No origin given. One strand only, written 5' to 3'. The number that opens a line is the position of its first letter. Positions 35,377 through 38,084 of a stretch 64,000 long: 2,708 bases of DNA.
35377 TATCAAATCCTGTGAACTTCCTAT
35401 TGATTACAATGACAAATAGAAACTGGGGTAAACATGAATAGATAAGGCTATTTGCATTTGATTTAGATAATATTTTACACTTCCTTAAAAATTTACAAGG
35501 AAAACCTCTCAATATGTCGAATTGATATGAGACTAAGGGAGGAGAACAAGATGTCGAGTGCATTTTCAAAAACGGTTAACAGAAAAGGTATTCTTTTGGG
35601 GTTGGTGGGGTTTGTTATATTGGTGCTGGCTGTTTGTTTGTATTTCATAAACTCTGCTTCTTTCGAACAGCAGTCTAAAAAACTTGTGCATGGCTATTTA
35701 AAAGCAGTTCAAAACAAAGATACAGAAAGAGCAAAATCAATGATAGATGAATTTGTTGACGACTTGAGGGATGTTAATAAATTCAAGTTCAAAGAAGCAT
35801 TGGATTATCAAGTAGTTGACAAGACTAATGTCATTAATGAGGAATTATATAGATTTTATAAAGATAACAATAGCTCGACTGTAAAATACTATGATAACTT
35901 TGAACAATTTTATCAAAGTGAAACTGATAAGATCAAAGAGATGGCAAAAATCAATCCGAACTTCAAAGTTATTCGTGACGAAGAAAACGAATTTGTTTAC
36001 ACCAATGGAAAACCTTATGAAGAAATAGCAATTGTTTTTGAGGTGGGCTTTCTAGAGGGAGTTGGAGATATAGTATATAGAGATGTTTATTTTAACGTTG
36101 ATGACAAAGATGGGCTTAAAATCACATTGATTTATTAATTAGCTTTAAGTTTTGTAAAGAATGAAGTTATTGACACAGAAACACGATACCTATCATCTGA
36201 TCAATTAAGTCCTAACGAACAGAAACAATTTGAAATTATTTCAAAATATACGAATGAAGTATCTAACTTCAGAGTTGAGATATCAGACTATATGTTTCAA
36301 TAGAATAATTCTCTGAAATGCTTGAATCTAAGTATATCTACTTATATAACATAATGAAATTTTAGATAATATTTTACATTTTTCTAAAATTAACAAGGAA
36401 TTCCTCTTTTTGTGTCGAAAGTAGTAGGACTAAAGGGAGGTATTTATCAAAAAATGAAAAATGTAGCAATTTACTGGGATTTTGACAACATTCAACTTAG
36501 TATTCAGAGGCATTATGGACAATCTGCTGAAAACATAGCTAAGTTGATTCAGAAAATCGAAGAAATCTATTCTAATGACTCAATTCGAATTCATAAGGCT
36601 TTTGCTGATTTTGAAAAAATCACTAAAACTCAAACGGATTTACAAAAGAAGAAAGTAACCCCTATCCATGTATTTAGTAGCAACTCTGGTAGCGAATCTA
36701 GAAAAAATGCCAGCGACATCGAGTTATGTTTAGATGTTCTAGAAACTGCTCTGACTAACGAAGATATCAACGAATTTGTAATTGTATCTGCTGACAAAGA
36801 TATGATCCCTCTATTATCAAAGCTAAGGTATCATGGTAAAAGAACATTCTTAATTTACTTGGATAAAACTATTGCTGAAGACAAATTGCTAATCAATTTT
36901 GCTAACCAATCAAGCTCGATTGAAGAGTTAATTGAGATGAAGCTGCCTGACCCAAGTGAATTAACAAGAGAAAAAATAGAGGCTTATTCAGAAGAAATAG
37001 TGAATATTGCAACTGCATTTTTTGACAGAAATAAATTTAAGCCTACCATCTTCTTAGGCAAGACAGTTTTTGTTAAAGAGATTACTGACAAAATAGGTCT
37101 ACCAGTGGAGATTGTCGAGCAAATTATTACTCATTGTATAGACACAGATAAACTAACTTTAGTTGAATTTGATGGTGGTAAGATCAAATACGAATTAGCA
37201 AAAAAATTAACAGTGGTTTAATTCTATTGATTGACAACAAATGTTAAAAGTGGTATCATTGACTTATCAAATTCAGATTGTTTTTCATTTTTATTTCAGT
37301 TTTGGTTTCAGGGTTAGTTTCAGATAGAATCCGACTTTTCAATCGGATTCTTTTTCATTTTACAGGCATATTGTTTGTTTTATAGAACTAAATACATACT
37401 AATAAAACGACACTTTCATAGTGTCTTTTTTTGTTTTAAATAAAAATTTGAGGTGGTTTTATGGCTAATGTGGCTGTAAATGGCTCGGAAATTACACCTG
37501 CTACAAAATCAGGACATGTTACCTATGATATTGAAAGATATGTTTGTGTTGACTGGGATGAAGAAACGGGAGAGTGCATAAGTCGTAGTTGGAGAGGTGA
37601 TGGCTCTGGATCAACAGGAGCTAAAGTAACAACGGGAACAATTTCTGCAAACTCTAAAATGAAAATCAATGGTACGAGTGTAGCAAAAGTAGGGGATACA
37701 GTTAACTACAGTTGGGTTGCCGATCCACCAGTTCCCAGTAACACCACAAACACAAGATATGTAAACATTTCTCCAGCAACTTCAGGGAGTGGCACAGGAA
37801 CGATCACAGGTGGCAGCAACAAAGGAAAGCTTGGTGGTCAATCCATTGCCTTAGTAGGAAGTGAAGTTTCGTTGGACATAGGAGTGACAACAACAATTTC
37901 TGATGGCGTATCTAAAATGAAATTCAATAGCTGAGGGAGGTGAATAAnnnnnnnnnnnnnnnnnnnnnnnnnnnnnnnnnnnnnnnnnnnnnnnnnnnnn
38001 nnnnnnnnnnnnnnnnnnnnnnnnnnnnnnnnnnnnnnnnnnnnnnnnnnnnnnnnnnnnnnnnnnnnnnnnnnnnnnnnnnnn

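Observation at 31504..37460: About 6-kb accessory (moron-like) island splitting the tail-tip genes from a second receptor-binding cluster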

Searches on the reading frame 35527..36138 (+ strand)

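Call 4: search_protein_families(library=pfam, proteins=[window:35527-36138:+], max_evalue=0.1)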
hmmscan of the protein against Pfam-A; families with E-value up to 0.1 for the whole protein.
window:35527-36138:+ (203 aa): 1 family
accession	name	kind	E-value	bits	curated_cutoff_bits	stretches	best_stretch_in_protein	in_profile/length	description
PF14968.11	CCDC84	-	0.029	14.5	25.3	1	80-142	94-156/330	Coiled coil protein 84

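Call 5: search_protein_families(library=phrogs, proteins=[window:35527-36138:+], max_evalue=0.01)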
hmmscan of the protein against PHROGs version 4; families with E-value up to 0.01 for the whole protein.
window:35527-36138:+ (203 aa): 2 families
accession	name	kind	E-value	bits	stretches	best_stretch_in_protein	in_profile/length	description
phrog_5595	-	unknown function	0.0032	18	1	11-76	9-75/243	-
phrog_6781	-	unknown function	0.0089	17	0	73-145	47-117/143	-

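Call 6: search_protein_families(library=padloc, proteins=[window:35527-36138:+], max_evalue=0.1)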
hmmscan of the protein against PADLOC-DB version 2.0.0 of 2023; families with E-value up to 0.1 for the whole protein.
window:35527-36138:+ (203 aa): 0 families

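Call 30: search_protein_families(library=ncbifam, proteins=[window:35551-36138:+], max_evalue=0.05)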
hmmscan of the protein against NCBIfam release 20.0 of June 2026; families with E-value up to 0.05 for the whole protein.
window:35551-36138:+ (195 aa): 2 families
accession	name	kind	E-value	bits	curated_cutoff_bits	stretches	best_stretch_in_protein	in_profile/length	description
NF045890.1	conj_pls20_p028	equivalog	0.0028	16.6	150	1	4-113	85-187/377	pLS20_p028 family conjugation system transmembrane protein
NF051431.1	Rv0361_Cterm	subfamily_domain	0.012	15.8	37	1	15-65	6-62/140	Rv0361 family membrane protein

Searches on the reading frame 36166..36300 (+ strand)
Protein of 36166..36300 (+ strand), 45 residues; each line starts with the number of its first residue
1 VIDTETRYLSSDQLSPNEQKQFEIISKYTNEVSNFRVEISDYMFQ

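Call 104: search_protein_families(library=pfam, proteins=[window:36166-36300:+], max_evalue=5)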
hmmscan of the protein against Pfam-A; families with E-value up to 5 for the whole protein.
seq(45 aa): 0 families

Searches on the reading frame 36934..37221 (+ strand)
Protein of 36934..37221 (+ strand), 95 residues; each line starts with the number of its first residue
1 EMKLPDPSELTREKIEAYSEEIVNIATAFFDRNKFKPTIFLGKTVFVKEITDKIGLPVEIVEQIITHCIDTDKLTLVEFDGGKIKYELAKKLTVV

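Call 79: search_protein_families(library=pfam, proteins=[window:36934-37221:+], max_evalue=1)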
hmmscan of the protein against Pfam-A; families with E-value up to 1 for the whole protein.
window:36934-37221:+ (95 aa): 1 family
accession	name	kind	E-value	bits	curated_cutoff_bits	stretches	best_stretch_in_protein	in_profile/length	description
PF01399.33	PCI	-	0.085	13.5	22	1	43-75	38-70/84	PCI domain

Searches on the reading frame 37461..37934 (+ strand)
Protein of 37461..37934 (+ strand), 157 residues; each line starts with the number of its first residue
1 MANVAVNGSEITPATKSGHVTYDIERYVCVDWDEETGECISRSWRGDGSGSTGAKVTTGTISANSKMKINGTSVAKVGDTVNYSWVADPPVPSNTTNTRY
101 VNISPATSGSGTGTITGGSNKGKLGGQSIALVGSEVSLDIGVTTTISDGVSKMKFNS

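Call 4: search_protein_families(library=pfam, proteins=[window:37461-37934:+], max_evalue=0.1)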
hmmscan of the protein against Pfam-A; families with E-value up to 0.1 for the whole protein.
window:37461-37934:+ (157 aa): 1 family
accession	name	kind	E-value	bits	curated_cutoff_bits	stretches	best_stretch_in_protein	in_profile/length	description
PF05488.18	PAAR_motif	-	2.7e-05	24.8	27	2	112-156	8-51/70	PAAR motif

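Call 5: search_protein_families(library=phrogs, proteins=[window:37461-37934:+], max_evalue=0.01)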
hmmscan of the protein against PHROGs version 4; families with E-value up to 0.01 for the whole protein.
window:37461-37934:+ (157 aa): 0 families

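Call 20: find_encoding_contigs(protein=window:37461-37934:+, flank=10000, max_places=10)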
Protein window:37461-37934:+ (157 aa): no gene with exactly this product is on record in the collection.
